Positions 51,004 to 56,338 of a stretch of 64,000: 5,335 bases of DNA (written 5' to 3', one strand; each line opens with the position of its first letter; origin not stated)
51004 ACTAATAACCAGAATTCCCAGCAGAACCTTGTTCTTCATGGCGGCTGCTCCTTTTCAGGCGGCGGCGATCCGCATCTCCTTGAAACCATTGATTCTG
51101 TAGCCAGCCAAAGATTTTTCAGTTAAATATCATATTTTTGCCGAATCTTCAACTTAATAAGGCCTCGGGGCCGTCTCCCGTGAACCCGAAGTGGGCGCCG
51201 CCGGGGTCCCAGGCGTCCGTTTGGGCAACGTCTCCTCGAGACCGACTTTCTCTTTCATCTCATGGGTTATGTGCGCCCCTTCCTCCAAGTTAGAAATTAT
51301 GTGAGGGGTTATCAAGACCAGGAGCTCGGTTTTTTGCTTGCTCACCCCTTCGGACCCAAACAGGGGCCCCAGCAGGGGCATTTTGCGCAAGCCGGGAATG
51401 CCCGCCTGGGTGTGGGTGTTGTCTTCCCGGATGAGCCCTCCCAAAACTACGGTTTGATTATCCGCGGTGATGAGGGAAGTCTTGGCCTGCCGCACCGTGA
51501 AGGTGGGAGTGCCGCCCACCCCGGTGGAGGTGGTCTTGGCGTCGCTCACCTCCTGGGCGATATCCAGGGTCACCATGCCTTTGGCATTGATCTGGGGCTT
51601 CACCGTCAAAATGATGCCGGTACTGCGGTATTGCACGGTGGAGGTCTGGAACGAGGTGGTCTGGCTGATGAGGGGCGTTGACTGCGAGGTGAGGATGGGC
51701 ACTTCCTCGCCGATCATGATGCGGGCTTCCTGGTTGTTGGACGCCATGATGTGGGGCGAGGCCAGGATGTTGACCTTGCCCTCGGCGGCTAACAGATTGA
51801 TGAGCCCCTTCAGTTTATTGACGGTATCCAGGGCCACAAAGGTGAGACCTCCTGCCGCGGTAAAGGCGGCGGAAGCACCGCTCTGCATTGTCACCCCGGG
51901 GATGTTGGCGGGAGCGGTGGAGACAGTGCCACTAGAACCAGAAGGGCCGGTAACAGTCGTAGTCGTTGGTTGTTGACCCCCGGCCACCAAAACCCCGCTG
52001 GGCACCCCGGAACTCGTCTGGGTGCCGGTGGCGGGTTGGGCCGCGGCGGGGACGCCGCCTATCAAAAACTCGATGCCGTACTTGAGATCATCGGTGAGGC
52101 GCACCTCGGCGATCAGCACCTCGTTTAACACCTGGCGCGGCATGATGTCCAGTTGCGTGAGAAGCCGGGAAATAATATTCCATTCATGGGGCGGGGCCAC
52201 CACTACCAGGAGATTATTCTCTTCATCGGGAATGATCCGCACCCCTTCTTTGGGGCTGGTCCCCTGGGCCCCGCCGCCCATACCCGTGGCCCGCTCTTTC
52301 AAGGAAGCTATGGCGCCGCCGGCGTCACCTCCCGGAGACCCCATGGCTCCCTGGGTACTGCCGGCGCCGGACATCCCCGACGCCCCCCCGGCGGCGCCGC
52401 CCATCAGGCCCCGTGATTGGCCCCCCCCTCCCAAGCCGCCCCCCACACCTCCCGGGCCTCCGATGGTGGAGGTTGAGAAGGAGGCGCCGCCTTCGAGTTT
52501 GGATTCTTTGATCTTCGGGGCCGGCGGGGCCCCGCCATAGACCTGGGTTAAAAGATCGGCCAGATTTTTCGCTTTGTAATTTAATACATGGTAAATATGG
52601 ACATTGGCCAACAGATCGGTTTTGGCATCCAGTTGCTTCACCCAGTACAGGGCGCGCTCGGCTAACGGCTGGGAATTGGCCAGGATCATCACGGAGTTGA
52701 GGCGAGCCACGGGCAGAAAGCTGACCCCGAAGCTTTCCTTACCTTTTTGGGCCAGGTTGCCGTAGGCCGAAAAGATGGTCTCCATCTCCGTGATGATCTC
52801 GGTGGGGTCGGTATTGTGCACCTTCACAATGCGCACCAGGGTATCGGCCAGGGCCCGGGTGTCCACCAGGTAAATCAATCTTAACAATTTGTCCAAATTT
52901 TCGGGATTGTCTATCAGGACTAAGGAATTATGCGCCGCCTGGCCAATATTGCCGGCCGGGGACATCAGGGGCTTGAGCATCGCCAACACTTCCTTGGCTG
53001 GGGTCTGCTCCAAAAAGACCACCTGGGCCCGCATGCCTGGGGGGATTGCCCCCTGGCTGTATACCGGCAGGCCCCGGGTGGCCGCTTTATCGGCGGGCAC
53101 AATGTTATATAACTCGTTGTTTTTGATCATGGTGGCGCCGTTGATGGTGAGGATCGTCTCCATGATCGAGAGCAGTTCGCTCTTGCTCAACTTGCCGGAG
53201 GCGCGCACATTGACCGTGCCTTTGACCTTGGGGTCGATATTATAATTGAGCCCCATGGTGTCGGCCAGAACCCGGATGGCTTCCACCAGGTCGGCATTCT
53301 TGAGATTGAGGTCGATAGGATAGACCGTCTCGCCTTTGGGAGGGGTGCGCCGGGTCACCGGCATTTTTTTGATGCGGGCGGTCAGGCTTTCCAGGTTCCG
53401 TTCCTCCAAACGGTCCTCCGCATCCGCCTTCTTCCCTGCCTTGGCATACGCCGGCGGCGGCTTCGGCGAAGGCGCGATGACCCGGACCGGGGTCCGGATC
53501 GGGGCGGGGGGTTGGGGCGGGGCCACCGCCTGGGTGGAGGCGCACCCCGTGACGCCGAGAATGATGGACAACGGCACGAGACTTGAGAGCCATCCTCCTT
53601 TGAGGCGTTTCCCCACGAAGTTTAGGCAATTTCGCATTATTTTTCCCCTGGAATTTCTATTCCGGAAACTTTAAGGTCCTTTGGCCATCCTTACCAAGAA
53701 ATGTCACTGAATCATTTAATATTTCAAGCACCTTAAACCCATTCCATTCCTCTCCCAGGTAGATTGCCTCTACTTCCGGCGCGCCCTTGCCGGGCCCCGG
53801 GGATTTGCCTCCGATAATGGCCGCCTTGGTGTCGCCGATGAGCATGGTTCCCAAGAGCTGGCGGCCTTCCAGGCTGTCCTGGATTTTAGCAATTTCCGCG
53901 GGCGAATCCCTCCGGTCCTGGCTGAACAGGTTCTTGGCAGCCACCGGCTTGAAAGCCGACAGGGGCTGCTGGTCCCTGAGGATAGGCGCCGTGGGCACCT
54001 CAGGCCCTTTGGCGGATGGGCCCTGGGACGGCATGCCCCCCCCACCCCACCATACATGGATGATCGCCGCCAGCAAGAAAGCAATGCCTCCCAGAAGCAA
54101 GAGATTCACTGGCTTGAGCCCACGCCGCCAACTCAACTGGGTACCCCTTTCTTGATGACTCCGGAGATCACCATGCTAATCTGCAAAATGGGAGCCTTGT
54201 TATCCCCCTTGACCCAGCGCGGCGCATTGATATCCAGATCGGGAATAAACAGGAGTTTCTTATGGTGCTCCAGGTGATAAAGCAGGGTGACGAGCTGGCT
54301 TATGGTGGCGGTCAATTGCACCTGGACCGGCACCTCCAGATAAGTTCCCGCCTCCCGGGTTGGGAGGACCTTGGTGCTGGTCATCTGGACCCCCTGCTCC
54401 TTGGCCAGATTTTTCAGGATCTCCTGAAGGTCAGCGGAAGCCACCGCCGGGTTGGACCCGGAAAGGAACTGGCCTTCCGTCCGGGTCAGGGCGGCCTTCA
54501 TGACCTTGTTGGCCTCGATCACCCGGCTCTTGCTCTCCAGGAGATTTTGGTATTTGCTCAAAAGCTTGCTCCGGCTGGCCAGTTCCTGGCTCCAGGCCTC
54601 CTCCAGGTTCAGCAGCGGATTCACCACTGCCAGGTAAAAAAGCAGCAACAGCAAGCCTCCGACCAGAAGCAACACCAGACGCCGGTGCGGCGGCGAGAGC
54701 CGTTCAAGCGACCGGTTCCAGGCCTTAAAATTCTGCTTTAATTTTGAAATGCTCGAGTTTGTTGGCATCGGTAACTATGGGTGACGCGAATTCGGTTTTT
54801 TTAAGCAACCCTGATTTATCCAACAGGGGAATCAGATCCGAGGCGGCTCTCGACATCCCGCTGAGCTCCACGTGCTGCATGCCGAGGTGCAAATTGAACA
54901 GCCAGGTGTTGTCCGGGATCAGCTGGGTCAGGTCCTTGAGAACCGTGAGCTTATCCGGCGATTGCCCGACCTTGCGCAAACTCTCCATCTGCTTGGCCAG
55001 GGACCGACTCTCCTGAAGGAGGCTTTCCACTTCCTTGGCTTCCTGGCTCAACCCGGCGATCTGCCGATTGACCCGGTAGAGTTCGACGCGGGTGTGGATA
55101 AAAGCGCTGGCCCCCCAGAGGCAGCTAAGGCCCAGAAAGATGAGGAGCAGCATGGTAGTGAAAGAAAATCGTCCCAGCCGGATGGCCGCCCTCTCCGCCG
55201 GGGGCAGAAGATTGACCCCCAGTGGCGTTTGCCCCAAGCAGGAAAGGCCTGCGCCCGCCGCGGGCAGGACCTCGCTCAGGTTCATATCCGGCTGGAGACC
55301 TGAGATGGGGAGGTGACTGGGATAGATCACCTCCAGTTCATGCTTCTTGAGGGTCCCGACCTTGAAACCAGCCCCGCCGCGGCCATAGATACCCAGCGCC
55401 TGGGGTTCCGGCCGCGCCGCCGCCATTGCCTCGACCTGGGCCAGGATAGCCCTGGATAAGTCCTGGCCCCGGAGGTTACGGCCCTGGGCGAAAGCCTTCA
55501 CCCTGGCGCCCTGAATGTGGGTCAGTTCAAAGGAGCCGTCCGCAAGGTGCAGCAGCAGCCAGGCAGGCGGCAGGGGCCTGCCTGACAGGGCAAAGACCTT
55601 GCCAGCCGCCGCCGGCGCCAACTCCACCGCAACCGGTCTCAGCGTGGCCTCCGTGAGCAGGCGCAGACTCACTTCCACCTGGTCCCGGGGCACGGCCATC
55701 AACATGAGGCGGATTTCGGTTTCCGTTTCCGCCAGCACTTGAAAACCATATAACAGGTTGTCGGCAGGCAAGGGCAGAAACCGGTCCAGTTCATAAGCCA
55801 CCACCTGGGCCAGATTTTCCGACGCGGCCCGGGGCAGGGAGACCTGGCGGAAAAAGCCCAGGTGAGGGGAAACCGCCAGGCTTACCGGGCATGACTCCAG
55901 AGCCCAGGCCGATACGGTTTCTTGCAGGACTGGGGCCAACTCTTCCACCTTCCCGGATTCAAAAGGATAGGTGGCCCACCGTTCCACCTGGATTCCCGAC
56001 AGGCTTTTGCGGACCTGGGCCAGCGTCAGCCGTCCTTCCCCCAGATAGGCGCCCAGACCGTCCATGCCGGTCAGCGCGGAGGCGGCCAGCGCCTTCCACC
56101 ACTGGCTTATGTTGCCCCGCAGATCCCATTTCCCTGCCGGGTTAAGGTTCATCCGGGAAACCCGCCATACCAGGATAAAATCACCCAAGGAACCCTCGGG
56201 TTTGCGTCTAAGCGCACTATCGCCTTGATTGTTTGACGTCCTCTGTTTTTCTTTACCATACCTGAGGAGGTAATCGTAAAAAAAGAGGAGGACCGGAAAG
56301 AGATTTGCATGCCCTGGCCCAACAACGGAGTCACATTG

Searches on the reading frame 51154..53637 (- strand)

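Call 10: search_protein_families(library=pfam, proteins=[window:51154-53637:-], max_evalue=0.001)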
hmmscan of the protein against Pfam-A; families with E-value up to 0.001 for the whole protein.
window:51154-53637:- (827 aa): 3 families
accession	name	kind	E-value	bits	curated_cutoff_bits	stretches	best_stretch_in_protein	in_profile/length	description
PF00263.26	Secretin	-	9.8e-48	162.4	27.5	1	616-781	2-168/169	Bacterial type II and III secretion system protein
PF03958.22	Secretin_N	-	5.9e-19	68.5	28.2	1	348-502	3-69/69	Bacterial type II/III secretion system short domain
PF21305.2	type_II_gspD_N0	-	5e-14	52.3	27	1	110-179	1-71/71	GspD-like, N0 domain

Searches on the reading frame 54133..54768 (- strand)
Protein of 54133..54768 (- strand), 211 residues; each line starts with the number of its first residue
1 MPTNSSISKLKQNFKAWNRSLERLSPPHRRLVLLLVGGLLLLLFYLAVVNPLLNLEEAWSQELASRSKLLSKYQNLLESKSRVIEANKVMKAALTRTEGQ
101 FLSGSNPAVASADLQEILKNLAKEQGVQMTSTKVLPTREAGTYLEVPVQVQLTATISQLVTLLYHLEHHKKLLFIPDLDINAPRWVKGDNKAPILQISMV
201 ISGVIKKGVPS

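Call 10: search_protein_families(library=pfam, proteins=[window:54133-54768:-], max_evalue=0.001)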
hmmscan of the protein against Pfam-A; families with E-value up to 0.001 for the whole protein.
window:54133-54768:- (211 aa): 2 families
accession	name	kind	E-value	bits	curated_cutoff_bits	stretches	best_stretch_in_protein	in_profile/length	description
PF10741.14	T2SSM_b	-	1.4e-20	73.7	21.7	1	100-203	5-109/111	Type II secretion system (T2SS), protein M subtype b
PF04612.17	T2SSM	-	8.8e-07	29.7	27.8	1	16-79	3-66/160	Type II secretion system (T2SS), protein M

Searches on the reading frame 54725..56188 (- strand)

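Call 10: search_protein_families(library=pfam, proteins=[window:54725-56188:-], max_evalue=0.001)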
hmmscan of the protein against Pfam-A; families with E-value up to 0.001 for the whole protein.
window:54725-56188:- (487 aa): 2 families
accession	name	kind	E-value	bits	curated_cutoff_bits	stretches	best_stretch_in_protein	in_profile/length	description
PF05137.18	PilN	-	6.7e-11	42.5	22.8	1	416-486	2-77/78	Fimbrial assembly protein (PilN)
PF11104.14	PilM_2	-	5.1e-06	26.1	27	1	56-208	11-175/340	Type IV pilus assembly protein PilM;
